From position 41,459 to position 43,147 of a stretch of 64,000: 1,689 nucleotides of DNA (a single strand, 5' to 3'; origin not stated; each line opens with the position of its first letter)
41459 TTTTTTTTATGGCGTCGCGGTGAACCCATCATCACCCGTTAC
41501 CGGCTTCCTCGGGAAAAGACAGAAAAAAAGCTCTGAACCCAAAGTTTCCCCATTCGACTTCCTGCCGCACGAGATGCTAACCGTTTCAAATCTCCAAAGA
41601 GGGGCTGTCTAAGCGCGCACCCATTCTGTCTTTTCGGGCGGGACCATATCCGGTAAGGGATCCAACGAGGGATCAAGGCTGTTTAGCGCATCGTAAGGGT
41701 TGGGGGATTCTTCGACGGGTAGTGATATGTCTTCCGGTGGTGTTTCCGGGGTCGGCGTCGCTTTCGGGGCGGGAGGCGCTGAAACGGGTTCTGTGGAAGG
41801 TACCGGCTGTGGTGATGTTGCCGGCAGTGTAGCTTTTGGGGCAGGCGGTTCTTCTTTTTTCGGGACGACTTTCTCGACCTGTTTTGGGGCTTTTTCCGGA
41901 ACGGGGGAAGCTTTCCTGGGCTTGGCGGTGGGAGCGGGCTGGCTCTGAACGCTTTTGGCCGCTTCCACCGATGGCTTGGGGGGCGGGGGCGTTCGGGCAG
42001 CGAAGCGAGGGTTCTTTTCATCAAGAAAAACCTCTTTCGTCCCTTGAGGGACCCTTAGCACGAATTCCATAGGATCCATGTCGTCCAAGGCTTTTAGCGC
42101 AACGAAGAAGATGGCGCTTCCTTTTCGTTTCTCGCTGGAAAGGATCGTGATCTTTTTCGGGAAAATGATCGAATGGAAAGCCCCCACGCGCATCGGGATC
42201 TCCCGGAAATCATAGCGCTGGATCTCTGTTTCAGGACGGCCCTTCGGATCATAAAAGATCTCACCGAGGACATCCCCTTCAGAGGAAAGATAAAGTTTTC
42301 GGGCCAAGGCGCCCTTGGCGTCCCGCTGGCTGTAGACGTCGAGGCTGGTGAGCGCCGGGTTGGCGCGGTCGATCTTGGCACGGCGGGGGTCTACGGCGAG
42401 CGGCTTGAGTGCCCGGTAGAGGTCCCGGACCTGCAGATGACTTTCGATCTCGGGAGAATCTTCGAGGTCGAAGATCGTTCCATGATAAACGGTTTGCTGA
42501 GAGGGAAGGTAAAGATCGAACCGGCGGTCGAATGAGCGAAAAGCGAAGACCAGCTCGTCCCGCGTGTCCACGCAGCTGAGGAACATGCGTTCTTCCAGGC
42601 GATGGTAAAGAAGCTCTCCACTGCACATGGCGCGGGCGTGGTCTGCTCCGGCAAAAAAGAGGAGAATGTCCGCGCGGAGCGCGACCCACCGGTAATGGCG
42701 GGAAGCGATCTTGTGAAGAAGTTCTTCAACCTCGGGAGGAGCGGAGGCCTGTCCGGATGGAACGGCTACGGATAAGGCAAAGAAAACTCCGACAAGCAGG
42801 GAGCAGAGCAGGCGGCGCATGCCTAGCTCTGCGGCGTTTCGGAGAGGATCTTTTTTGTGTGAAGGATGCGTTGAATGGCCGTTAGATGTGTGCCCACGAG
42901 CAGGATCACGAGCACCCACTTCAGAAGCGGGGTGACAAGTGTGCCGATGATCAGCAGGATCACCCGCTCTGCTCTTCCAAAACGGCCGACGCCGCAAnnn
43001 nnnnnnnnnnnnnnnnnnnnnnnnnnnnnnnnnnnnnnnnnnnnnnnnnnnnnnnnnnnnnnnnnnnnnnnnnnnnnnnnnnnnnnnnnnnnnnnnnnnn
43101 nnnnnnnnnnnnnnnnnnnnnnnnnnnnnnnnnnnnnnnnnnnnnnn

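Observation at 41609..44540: Translationally coupled operon ino1 - CDP-alcohol phosphatidyltransferase - secreted Pro-rich protein: a candidate bacterial phosphatidylinositol pathway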

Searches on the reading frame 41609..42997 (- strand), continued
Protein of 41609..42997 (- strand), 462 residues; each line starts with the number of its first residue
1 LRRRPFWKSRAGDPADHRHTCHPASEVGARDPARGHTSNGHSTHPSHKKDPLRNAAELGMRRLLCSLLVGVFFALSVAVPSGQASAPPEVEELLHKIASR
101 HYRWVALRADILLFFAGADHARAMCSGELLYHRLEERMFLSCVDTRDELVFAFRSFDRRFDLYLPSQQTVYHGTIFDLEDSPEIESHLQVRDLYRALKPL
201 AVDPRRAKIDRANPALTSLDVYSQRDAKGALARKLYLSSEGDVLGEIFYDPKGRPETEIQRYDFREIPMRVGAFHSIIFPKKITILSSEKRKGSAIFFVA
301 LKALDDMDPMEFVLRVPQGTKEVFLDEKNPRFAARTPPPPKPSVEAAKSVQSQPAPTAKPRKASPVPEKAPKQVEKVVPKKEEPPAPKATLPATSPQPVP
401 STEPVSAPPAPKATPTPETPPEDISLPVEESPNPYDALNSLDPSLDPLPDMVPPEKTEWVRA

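Call 57: predict_structure(alignment_id=A1)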
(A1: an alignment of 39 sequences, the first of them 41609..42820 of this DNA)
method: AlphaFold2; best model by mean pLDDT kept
length: 403 residues; sequences in the alignment: 39
mean_pLDDT: 77.1   pTM: 0.64
mean pLDDT of the five models: 77.1, 75.7, 74.5, 74.4, 74.1
residues with pLDDT >= 90: 190; 70-90: 68; 50-70: 69; < 50: 76
segments of 3 or more residues with pLDDT < 50: 304-306, 308-311, 318-327, 329-332, 334-337, 339-342, 356-373, 395-403
pLDDT, mean of each block of 10 residues (from residue 1): 60 60 80 94 87 93 93 94 97 94 96 90 74 87 93 97 91 97 96 96 95 91 95 95 95 97 90 75 65 53 49 47 44 45 50 44 44 49 55 46 38
secondary structure, 60 per line:
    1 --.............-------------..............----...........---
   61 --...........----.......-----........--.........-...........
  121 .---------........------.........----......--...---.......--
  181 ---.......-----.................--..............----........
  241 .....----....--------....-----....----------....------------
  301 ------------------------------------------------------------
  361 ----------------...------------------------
elements in order: H3-15 H29-42 E47-57 E63-73 E78-84 E90-97 E100-105 E110-115 H116-121 H131-138 E148-153 E158-163 E172-178 E184-190 E196-212 E215-228 E233-245 H250-253 E262-265 H271-274 H285-288

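Call 60: find_related_loci(query=A3, collection=metagenome_contigs, flank=3000)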
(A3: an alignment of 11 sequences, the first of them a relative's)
Query A3 (272 aa) in metagenome_contigs; peptide patterns used: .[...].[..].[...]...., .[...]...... (x = any residue, [..] = any of these).
270 stretches matched a pattern; 40 encode a relative of the query (tblastn E <= 1e-3); 40 distinct loci.
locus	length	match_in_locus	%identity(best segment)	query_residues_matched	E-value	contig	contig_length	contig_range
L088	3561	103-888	41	7-262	2e-55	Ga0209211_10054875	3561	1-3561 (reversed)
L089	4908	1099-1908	36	7-268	2e-46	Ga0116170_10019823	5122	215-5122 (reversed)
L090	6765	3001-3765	37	12-263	1e-45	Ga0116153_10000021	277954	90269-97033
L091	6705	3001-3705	37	29-263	1e-44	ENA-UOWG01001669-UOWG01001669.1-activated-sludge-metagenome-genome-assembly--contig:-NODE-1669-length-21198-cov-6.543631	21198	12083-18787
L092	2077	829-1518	41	29-260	2e-45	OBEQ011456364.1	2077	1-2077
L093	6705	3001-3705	37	29-263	1e-44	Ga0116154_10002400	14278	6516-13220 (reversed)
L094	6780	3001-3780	36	9-262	5e-45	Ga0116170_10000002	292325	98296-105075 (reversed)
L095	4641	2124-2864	36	22-268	7e-45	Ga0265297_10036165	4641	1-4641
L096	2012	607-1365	36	20-271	5e-45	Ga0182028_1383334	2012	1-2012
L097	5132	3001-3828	34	2-269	4e-44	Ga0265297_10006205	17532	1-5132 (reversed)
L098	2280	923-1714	36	4-266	4e-44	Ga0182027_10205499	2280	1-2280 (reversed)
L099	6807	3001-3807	33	7-270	2e-43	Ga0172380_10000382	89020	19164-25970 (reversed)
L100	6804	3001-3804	35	7-269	5e-43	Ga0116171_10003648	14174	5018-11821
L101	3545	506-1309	34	1-263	3e-43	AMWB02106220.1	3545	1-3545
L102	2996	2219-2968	36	14-263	7e-43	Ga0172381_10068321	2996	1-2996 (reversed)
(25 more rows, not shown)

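Call 62: find_encoding_contigs(protein=P0323, flank=5000, max_places=2)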
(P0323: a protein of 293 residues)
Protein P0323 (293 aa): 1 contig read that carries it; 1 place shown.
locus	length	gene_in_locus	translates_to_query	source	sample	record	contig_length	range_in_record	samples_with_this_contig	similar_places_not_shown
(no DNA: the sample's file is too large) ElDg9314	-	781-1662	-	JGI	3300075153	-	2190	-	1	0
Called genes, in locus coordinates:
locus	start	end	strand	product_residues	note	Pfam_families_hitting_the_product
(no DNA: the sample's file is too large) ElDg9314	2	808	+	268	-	?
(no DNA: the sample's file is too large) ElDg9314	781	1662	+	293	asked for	-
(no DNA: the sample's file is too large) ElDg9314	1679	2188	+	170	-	?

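Call 64: find_encoding_contigs(protein=P0326, flank=5000, max_places=2)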
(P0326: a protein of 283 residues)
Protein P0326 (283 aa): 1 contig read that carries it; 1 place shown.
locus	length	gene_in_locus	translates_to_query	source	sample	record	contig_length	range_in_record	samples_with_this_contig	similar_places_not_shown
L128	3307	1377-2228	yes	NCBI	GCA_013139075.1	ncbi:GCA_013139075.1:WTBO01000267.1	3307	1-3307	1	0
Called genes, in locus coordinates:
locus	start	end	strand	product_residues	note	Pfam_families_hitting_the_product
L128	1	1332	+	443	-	PF04055:Radical_SAM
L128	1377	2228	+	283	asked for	-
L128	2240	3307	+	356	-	PF12704:MacB_PCD, PF02687:FtsX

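Call 65: find_encoding_contigs(protein=P0328, flank=5000, max_places=2)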
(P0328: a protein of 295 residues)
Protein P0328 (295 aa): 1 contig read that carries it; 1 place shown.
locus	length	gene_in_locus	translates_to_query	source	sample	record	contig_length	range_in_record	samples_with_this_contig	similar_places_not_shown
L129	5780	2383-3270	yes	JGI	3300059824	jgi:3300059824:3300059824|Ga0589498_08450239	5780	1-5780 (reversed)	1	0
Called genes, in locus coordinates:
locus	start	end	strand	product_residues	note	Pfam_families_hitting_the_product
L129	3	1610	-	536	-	?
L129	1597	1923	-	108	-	-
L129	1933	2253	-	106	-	PF01588:tRNA_bind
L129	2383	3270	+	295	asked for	-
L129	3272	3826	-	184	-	PF01862:PvlArgDC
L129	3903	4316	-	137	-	PF09969:DUF2203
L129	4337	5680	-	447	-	PF03738:GSP_synth, PF14403:CP_ATPgrasp_2 (weak)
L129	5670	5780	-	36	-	?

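Call 66: find_encoding_contigs(protein=P0330, flank=5000, max_places=2)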
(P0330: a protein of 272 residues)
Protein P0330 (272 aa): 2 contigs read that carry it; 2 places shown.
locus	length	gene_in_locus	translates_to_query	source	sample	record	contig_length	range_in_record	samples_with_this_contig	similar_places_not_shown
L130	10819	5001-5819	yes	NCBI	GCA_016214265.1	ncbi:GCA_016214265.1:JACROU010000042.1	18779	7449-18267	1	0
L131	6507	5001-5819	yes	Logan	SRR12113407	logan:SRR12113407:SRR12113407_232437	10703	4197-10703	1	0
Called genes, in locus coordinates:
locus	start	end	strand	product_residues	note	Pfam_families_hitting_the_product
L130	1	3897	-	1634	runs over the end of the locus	PF00929:RNase_T, PF26216:GDPGP1_C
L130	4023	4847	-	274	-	-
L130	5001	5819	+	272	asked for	-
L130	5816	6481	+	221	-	PF03548:LolA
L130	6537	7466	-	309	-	PF00491:Arginase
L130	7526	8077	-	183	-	PF01862:PvlArgDC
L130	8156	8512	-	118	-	-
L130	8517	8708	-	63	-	-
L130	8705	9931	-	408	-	PF02401:LYTB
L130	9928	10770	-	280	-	-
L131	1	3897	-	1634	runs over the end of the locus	PF00929:RNase_T, PF26216:GDPGP1_C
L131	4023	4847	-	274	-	-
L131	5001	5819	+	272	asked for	-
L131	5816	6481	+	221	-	PF03548:LolA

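Call 70: find_encoding_contigs(protein=P0329, flank=5000, max_places=1)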
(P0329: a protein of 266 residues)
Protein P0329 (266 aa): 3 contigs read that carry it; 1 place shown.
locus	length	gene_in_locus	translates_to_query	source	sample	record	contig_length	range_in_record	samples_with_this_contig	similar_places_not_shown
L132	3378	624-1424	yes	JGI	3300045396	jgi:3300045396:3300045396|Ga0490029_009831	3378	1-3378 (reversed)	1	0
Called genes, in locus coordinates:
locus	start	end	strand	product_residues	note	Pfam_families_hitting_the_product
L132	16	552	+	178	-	PF01658:Inos-1-P_synth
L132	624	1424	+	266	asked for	-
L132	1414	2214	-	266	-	-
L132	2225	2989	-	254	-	-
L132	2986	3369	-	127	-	-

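Call 71: find_encoding_contigs(protein=P0335, flank=5000, max_places=1)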
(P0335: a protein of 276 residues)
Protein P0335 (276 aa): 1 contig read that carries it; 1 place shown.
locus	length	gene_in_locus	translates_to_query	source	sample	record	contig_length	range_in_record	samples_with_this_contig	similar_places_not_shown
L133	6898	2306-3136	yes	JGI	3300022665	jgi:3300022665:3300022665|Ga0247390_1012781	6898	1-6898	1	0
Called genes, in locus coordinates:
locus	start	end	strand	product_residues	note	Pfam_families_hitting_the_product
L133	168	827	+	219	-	PF01066:CDP-OH_P_transf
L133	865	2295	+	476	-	PF07994:NAD_binding_5, PF01658:Inos-1-P_synth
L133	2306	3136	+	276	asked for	-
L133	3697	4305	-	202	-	-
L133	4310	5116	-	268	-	-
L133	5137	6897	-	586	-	?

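Call 72: find_encoding_contigs(protein=P0331, flank=5000, max_places=2)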
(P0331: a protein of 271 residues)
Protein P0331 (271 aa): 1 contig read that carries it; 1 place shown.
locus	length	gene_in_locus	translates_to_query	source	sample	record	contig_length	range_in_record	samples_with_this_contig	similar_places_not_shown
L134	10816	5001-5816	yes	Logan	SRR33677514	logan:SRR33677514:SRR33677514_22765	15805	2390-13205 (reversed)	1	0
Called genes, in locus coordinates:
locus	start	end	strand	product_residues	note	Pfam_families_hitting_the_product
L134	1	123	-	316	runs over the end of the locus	PF01145:Band_7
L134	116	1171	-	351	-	PF01145:Band_7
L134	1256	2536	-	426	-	PF06245:DUF1015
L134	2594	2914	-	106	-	-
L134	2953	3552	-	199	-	PF00596:Aldolase_II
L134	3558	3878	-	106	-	PF01588:tRNA_bind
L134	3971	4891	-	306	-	PF00291:PALP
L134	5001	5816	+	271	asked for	-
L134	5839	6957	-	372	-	-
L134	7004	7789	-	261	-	-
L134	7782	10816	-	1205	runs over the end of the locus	PF10091:Glycoamylase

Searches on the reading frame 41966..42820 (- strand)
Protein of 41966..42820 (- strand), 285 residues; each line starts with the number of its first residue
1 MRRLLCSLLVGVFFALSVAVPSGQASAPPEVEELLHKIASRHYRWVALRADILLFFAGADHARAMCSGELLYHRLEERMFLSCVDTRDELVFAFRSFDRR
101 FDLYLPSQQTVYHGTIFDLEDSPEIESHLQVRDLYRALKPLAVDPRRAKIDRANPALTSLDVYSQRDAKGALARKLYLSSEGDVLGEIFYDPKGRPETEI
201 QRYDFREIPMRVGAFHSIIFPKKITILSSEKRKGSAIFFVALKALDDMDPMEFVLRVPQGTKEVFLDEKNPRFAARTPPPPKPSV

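Call 23: predict_structure(alignment_id=A2)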
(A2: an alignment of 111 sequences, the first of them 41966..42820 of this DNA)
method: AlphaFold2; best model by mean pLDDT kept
length: 285 residues; sequences in the alignment: 111
mean_pLDDT: 87.0   pTM: 0.80
mean pLDDT of the five models: 87.0, 86.9, 86.1, 85.7, 84.8
residues with pLDDT >= 90: 195; 70-90: 44; 50-70: 32; < 50: 14
segments of 3 or more residues with pLDDT < 50: 1-5, 13-18
pLDDT, mean of each block of 10 residues (from residue 1): 49 49 72 94 90 90 91 95 97 96 97 93 88 92 92 94 81 96 96 94 94 88 95 94 94 97 84 57 60
secondary structure, 60 per line:
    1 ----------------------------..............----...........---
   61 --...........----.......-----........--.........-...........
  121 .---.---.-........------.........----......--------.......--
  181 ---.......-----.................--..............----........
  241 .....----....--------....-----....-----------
elements in order: H29-42 E47-57 E63-73 E78-84 E90-97 E100-105 E110-115 H116-121 H131-138 E148-153 E158-163 E172-178 E184-190 E196-212 E215-228 E233-245 H250-253 E262-265 H271-274

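Call 85: fold_search(model_id=the predicted structure, library=pdb)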
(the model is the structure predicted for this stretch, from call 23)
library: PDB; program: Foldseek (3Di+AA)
matches with E <= 10: 1443; with E <= 0.001: 70
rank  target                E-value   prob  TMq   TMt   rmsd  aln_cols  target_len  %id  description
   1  3bk5                  2.0e-11  1.00  0.56  0.66   4.8       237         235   13  Crystal structure of putative outer membrane lipoprotein-sorting protein domain from Vibrio parahaemolyticus (released 2008-02-05)
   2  9tp6_A                2.4e-10  1.00  0.59  0.69   4.3       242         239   10  Structure of LolA3 from Porphyromonas gingivalis (released 2026-02-18)
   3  3buu_B                3.1e-10  1.00  0.54  0.67   5.6       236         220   12  Crystal structure of LolA superfamily protein NE2245 from Nitrosomonas europaea (released 2008-01-22)
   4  9tp6_B                3.3e-10  1.00  0.60  0.70   4.0       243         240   10  Structure of LolA3 from Porphyromonas gingivalis (released 2026-02-18)
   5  3buu_A                3.3e-10  1.00  0.54  0.67   5.5       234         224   13  Crystal structure of LolA superfamily protein NE2245 from Nitrosomonas europaea (released 2008-01-22)
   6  9tpm                  4.3e-10  1.00  0.60  0.71   5.2       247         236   14  Structure of LolB from Porphyromonas gingivalis (released 2026-02-18)
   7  4z48_A                7.5e-10  1.00  0.58  0.67   4.6       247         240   10  Crystal structure of a DUF1329 family protein (DESPIG_00262) from Desulfovibrio piger ATCC 29098 at 1.75 A resolution (released 2015-04-22)
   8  8v1k_A                9.9e-10  1.00  0.41  0.59   9.1       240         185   11  Crystal structure of outer membrane lipoprotein carrier protein (LolA) from Francisella tularensis (released 2023-11-29)
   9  2w7q_A                3.0e-09  1.00  0.42  0.59   6.9       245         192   11  Structure of Pseudomonas aeruginosa LolA (released 2009-12-29)
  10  2w7q_B                3.7e-09  1.00  0.42  0.62   6.5       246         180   13  Structure of Pseudomonas aeruginosa LolA (released 2009-12-29)
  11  6f3z_B                5.5e-09  1.00  0.44  0.63   7.8       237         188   10  Complex of E. coli LolA and periplasmic domain of LolC (released 2018-07-25)
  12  7z6w                  6.1e-09  1.00  0.43  0.60   6.3       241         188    9  Complex of E. coli LolA and lipoprotein (released 2022-09-07)
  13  8chx_A                7.3e-09  1.00  0.36  0.51   8.1       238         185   12  Structure and function of LolA from Vibrio cholerae (released 2023-06-21)
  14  2zpc                  8.6e-09  1.00  0.42  0.60   6.6       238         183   10  Crystal structure of the R43L mutant of LolA in the closed form (released 2008-08-05)
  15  8cgm_A                1.8e-08  1.00  0.39  0.54   7.9       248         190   13  Structure of the lipoprotein transporter LolA from Porphyromonas gingivalis (released 2023-06-21)
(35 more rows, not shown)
